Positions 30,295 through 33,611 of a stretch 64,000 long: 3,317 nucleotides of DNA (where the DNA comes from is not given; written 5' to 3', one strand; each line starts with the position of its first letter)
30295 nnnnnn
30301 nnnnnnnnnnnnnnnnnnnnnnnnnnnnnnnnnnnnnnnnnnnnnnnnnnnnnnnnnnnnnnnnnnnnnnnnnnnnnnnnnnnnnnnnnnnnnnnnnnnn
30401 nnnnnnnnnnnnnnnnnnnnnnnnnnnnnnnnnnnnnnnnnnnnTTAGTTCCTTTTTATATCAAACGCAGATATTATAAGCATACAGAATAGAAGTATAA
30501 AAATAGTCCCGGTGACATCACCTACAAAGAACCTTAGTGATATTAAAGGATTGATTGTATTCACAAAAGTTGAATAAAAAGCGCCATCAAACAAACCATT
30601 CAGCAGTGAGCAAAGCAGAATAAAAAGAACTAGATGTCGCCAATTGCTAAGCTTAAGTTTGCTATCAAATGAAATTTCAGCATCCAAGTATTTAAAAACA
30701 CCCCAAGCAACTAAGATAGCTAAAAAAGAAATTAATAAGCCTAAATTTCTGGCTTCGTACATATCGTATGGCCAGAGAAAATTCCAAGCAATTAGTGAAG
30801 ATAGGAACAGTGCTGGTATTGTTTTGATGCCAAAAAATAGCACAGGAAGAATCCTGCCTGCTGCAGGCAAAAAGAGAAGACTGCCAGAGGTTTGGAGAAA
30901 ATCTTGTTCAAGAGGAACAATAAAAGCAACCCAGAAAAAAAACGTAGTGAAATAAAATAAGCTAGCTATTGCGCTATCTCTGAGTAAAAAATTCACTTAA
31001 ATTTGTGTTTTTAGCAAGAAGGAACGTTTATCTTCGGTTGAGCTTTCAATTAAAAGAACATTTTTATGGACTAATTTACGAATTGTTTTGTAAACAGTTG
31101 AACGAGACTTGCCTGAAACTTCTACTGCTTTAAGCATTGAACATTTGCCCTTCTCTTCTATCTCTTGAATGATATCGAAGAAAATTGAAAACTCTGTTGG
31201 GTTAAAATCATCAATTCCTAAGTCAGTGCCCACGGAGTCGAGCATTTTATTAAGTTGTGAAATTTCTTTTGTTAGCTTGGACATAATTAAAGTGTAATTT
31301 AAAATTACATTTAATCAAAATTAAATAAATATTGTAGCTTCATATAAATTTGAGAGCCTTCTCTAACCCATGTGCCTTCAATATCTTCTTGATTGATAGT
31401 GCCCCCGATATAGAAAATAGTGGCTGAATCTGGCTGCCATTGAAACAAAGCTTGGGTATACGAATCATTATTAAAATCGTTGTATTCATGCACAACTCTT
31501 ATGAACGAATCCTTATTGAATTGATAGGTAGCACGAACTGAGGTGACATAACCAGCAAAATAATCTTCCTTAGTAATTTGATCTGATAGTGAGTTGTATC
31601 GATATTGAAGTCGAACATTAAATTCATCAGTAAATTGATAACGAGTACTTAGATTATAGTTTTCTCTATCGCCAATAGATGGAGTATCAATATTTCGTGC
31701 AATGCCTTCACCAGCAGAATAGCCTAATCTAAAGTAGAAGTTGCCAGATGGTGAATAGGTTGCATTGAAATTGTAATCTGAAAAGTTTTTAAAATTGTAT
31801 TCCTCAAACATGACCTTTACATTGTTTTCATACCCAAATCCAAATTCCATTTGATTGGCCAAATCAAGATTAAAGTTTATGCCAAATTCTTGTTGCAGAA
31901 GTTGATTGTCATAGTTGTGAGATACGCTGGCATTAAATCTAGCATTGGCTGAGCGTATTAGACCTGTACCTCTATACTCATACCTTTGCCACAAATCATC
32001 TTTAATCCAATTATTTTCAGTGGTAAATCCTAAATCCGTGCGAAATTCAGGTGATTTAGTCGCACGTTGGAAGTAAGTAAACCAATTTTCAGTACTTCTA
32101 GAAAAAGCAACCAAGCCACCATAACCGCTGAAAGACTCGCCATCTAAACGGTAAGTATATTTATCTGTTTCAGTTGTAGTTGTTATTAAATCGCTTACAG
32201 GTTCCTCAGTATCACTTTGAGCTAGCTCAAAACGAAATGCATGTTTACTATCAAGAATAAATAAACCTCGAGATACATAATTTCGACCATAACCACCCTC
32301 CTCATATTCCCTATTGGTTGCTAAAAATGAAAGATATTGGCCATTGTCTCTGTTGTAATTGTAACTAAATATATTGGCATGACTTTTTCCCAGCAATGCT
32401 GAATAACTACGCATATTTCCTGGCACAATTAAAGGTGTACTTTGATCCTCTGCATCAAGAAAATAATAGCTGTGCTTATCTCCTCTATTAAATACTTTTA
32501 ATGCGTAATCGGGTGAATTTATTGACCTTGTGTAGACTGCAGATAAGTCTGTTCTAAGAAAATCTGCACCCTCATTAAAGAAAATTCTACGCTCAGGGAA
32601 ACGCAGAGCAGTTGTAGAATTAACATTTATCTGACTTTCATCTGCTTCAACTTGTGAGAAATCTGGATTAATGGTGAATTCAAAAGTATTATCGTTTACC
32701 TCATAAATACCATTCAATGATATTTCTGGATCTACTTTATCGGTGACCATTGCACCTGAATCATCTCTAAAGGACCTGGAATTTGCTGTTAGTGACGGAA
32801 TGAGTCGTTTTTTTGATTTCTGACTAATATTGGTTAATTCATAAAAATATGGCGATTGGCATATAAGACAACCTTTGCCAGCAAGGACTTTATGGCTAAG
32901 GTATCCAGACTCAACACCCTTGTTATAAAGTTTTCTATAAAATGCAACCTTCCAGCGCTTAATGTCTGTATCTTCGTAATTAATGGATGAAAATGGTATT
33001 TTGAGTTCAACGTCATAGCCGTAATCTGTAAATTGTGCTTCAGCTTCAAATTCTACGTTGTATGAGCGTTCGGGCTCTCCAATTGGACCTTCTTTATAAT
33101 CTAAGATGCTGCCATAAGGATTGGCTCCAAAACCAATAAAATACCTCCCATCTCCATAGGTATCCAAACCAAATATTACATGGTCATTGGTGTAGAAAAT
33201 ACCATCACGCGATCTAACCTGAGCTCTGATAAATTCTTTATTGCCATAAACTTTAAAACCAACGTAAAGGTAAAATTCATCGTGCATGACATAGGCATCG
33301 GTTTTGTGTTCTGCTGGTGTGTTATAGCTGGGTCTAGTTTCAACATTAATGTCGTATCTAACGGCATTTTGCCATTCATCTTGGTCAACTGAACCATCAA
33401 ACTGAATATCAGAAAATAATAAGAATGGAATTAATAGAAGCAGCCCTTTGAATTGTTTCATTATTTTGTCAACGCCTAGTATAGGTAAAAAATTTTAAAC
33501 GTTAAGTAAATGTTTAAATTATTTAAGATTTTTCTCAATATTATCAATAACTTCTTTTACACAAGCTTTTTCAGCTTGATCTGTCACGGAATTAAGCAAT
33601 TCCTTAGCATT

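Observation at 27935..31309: wHTH + twin paralogous 6-TM proteins + NatAB-like ABC exporter: candidate uncharacterised membrane module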

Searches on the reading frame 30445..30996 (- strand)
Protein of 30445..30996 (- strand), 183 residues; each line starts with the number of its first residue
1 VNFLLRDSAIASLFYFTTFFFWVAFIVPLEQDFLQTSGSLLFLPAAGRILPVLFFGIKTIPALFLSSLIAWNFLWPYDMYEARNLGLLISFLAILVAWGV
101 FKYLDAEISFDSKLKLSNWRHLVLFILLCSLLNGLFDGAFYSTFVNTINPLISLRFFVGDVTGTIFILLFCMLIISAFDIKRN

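Call 3: search_protein_families(library=pfam, proteins=[window:30445-30996:-], max_evalue=1)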
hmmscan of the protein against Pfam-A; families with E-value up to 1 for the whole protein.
window:30445-30996:- (183 aa): 0 families

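Call 4: search_protein_families(library=ncbifam, proteins=[window:30445-30996:-], max_evalue=1)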
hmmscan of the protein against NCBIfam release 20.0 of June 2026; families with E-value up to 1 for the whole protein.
window:30445-30996:- (183 aa): 0 families

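Call 8: find_homologous_proteins(query=window:30445-30996:-, max_evalue=0.001)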
Query window:30445-30996:- (183 aa): 37 proteins with E <= 0.001 among 363 candidates.
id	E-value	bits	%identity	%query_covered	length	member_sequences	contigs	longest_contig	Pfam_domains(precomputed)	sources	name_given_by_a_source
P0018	2.0e-107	375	97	100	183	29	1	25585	-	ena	-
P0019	1.2e-99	350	89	100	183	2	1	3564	-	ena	-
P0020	3.3e-99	348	89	100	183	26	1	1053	-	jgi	-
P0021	3.9e-99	348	90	100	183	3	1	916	-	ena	-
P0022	5.6e-99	348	90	100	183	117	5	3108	-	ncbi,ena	-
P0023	1.7e-98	346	88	100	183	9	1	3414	-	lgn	-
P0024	2.5e-98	346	89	100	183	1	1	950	-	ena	-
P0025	2.5e-98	345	89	100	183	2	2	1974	-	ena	-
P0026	3.0e-98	345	89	100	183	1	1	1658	-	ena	-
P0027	8.2e-98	344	88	100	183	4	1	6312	-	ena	-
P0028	9.8e-98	344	88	100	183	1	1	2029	-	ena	-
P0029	1.1e-97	343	87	100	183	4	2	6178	-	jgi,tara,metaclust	tara:strand:- start:271 stop:822 length:552 start_codon:yes stop_codon:yes gene_type:complete|metacl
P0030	6.7e-97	341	89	100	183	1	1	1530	-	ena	-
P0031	4.2e-96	338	86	100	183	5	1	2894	-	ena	-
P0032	1.6e-94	333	84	100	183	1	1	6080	-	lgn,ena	-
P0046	3.0e-36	143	44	88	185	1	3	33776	-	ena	-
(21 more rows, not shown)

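Call 13: find_encoding_contigs(protein=P0046, flank=8000, max_places=4)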
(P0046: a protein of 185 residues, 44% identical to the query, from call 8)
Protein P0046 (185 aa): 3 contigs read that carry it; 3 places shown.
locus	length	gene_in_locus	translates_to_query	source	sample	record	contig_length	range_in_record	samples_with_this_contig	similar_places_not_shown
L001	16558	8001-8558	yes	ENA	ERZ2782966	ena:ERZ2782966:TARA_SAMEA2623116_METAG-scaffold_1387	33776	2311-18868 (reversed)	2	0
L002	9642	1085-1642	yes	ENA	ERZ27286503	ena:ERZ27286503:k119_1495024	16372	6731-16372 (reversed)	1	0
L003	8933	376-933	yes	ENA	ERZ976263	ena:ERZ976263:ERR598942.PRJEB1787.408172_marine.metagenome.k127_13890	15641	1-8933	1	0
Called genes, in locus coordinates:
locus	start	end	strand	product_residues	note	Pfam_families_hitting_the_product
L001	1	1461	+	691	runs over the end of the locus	PF07715:Plug, PF00593:TonB_dep_Rec_b-barrel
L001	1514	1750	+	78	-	-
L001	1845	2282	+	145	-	PF04140:ICMT (weak), PF04191:PEMT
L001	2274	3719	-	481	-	PF00370:FGGY_N, PF02782:FGGY_C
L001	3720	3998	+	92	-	-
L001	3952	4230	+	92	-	PF00462:Glutaredoxin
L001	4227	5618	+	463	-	PF00929:RNase_T (weak), PF26016:ExoI_C (weak)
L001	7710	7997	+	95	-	-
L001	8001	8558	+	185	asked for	-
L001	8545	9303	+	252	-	PF00005:ABC_tran, PF13304:AAA_21 (weak)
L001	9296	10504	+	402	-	PF12679:ABC2_membrane_2, PF12698:ABC2_membrane_3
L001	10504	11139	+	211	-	PF00753:Lactamase_B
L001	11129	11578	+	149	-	PF00383:dCMP_cyt_deam_1, PF14437:MafB19-deam, PF14439:Bd3614-deam (weak)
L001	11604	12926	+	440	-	PF01979:Amidohydro_1, PF12890:DHOase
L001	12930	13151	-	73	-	PF01809:YidD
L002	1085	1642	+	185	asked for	-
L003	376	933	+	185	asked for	-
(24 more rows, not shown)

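Call 64: search_protein_families(library=padloc, proteins=[window:30445-30996:-], max_evalue=0.01)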
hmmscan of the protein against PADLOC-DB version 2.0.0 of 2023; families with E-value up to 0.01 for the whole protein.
window:30445-30996:- (183 aa): 0 families

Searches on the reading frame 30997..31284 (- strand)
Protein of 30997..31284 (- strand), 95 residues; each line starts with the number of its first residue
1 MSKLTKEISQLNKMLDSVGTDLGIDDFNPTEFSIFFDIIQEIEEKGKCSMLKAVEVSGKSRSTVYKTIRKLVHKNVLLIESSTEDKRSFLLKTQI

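Call 3: search_protein_families(library=pfam, proteins=[window:30997-31284:-], max_evalue=1)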
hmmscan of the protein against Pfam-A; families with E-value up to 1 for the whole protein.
window:30997-31284:- (95 aa): 10 families
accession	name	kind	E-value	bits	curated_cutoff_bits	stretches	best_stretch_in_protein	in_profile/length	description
PF01047.28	MarR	-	0.00043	20.6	24.6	1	36-88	6-58/59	MarR family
PF01978.25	TrmB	-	0.0013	19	25.6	1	27-81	6-56/68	Sugar-specific transcriptional regulator TrmB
PF13412.12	HTH_24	-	0.0016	18.4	21.9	1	36-72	6-42/48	Winged helix-turn-helix DNA-binding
PF08220.18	HTH_DeoR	-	0.0044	17.2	21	1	38-77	5-44/57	DeoR-like helix-turn-helix domain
PF21984.2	DnaD_N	-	0.01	16.5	27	1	30-86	17-74/101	DnaD N-terminal domain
PF22381.2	Staph_reg_Sar_Rot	-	0.014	15.9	27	1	39-91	20-72/85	Transcriptional regulator SarA/Rot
PF13730.12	HTH_36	-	0.1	12.9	25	1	56-74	34-52/55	Helix-turn-helix domain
PF12802.13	MarR_2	-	0.15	12.7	27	1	36-88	8-61/61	MarR family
PF25212.1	HVO_A0114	-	0.16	12.3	27.6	1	37-86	26-75/84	HVO_A0114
PF22194.2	F-93_WHD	-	0.18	12.3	28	0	60-90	28-58/62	F-93, winged-helix domain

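Call 4: search_protein_families(library=ncbifam, proteins=[window:30997-31284:-], max_evalue=1)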
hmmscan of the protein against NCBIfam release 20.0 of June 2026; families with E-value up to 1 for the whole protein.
window:30997-31284:- (95 aa): 5 families
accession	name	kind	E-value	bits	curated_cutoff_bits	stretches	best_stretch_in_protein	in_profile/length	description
NF053755.1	MsvR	equivalog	0.00017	21.3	220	1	37-88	17-67/236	transcriptional factor MsvR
NF041016.1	trans_reg_ArnR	equivalog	0.0035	16.7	400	1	33-77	22-66/269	HTH-type transcriptional activator ArnR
TIGR01889.1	Staph_reg_Sar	paralog_domain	0.014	15.7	62.6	1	29-90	25-86/109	staphylococcal accessory regulator family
NF053606.1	Sta1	subfamily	0.046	13.8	80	1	27-86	18-73/100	Sta1 family transcriptional regulator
NF045593.1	bilirub_TF_BilQ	equivalog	0.056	13.1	125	1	41-92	38-89/135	bilirubin utilization transcriptional regulator BilQ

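Call 59: search_solved_structures(query=A6, max_evalue=1, show_alignments=2)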
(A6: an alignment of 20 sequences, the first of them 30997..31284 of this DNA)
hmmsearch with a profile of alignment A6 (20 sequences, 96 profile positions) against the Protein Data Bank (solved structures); distinct sequences matched with E-value up to 1: 19.
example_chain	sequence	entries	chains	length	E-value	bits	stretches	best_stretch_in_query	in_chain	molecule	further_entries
2lvs_A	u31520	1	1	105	0.00014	24.9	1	59-94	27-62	Putative uncharacterized protein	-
1stz_A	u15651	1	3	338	0.01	19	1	23-84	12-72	Heat-inducible transcription repressor hrcA homolog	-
3l7w_A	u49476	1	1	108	0.019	18.1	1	56-90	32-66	Putative uncharacterized protein SMU.1704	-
3tgn_A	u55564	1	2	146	0.021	18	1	46-92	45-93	Adc operon repressor AdcR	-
5fd6_A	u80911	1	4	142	0.026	17.7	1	29-91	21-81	Ferric uptake regulation protein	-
5fd5_A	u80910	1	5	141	0.027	17.7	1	29-91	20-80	Ferric uptake regulation protein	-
4mtd_A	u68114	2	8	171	0.11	15.7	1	63-93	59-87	Zinc uptake regulation protein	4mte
3bpv_A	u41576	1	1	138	0.17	15.1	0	63-93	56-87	Transcriptional regulator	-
3bpx_A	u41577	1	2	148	0.19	14.9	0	63-93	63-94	Transcriptional regulator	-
1tbx_A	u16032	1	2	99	0.22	14.7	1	41-94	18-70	Hypothetical 11.0 kDa protein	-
4mnu_A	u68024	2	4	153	0.24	14.6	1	54-93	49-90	SlyA-like transcription regulator | MarR family transcriptional regulator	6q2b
2xig_A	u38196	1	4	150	0.26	14.5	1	49-91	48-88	FERRIC UPTAKE REGULATION PROTEIN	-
1lj9_A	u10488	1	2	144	0.28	14.4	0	57-90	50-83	transcriptional regulator SlyA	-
7cb8_A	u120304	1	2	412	0.33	14.2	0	59-88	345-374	Fic-domain containing protein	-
4aso_A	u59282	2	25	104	0.34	14.1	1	32-94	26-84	TUBR FROM BACILLUS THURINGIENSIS PBTOXIS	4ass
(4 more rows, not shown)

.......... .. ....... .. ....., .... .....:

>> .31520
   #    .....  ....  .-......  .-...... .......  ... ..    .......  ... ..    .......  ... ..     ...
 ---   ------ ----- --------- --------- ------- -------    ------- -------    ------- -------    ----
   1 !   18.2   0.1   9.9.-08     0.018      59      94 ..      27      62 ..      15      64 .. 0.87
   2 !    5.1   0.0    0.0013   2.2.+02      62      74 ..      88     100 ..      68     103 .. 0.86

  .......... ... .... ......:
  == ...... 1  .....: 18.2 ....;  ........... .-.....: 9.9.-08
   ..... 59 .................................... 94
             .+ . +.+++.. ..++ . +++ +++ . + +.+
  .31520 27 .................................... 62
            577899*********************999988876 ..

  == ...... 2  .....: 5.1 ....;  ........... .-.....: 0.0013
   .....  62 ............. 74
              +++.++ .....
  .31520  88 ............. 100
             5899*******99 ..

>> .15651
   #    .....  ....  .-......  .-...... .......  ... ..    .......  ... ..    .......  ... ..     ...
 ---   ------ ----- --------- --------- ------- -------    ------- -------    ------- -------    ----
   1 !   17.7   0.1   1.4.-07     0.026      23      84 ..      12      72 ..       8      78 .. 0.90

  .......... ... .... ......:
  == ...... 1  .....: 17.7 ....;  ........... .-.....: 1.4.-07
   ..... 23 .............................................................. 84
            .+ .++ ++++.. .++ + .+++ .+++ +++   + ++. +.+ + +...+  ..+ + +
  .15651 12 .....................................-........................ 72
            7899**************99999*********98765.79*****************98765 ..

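Call 60: search_protein_families(library=pfam, alignment_id=A6, max_evalue=0.01)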
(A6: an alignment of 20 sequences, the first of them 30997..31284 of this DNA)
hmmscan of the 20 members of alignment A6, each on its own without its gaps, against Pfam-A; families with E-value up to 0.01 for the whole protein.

A. member 1, window:30997-31284:- (95 aa): 5 families
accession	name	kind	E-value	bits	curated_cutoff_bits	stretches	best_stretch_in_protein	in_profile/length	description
PF01047.28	MarR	-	0.00043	20.6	24.6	1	36-88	6-58/59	MarR family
PF01978.25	TrmB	-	0.0013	19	25.6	1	27-81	6-56/68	Sugar-specific transcriptional regulator TrmB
PF13412.12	HTH_24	-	0.0016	18.4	21.9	1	36-72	6-42/48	Winged helix-turn-helix DNA-binding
PF08220.18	HTH_DeoR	-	0.0044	17.2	21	1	38-77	5-44/57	DeoR-like helix-turn-helix domain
PF21984.2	DnaD_N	-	0.01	16.5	27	0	30-86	17-74/101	DnaD N-terminal domain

B. families by the number of members that match (of 20 scanned): 13 families
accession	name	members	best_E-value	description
PF01978.25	TrmB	4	2.2e-08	Sugar-specific transcriptional regulator TrmB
PF12802.13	MarR_2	4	9.7e-06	MarR family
PF09339.16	HTH_IclR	4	0.00051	IclR helix-turn-helix domain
PF01047.28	MarR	3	8.2e-06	MarR family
PF13730.12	HTH_36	3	6.3e-05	Helix-turn-helix domain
PF21984.2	DnaD_N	3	0.0016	DnaD N-terminal domain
PF13412.12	HTH_24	2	2.9e-05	Winged helix-turn-helix DNA-binding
PF22381.2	Staph_reg_Sar_Rot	1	0.00024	Transcriptional regulator SarA/Rot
PF22194.2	F-93_WHD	1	0.0014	F-93, winged-helix domain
PF21716.3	dnstrm_HI1420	1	0.0018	Probable addiction module antidote protein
PF13463.12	HTH_27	1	0.0027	Winged helix DNA-binding domain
PF08220.18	HTH_DeoR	1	0.0044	DeoR-like helix-turn-helix domain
PF09106.17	SelB-wing_2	1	0.0044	Elongation factor SelB, winged helix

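Call 64: search_protein_families(library=padloc, proteins=[window:30997-31284:-], max_evalue=0.01)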
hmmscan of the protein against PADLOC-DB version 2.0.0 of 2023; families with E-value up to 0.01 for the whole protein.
window:30997-31284:- (95 aa): 0 families

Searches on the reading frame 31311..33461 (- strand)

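Call 3: search_protein_families(library=pfam, proteins=[window:31311-33461:-], max_evalue=1)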
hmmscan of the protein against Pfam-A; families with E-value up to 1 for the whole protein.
window:31311-33461:- (716 aa): 1 family
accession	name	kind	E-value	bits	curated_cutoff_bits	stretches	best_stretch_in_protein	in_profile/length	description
PF06452.16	CBM9_1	-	0.00093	19.6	23.4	1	22-162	2-134/185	Carbohydrate family 9 binding domain-like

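Call 4: search_protein_families(library=ncbifam, proteins=[window:31311-33461:-], max_evalue=1)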
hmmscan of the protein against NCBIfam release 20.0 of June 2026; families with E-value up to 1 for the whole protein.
window:31311-33461:- (716 aa): 2 families
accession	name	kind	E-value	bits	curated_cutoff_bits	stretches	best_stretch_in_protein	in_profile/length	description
TIGR03785.1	marine_sort_HK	equivalog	0.018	13.4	612.2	1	19-160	81-217/703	proteobacterial dedicated sortase system histidine kinase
TIGR04565.1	OMP_myx_plus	subfamily_domain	0.037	14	60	1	629-671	4-46/161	outer membrane beta-barrel domain-containing protein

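Call 64: search_protein_families(library=padloc, proteins=[window:31311-33461:-], max_evalue=0.01)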
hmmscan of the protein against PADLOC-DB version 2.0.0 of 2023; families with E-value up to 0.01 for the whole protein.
window:31311-33461:- (716 aa): 0 families
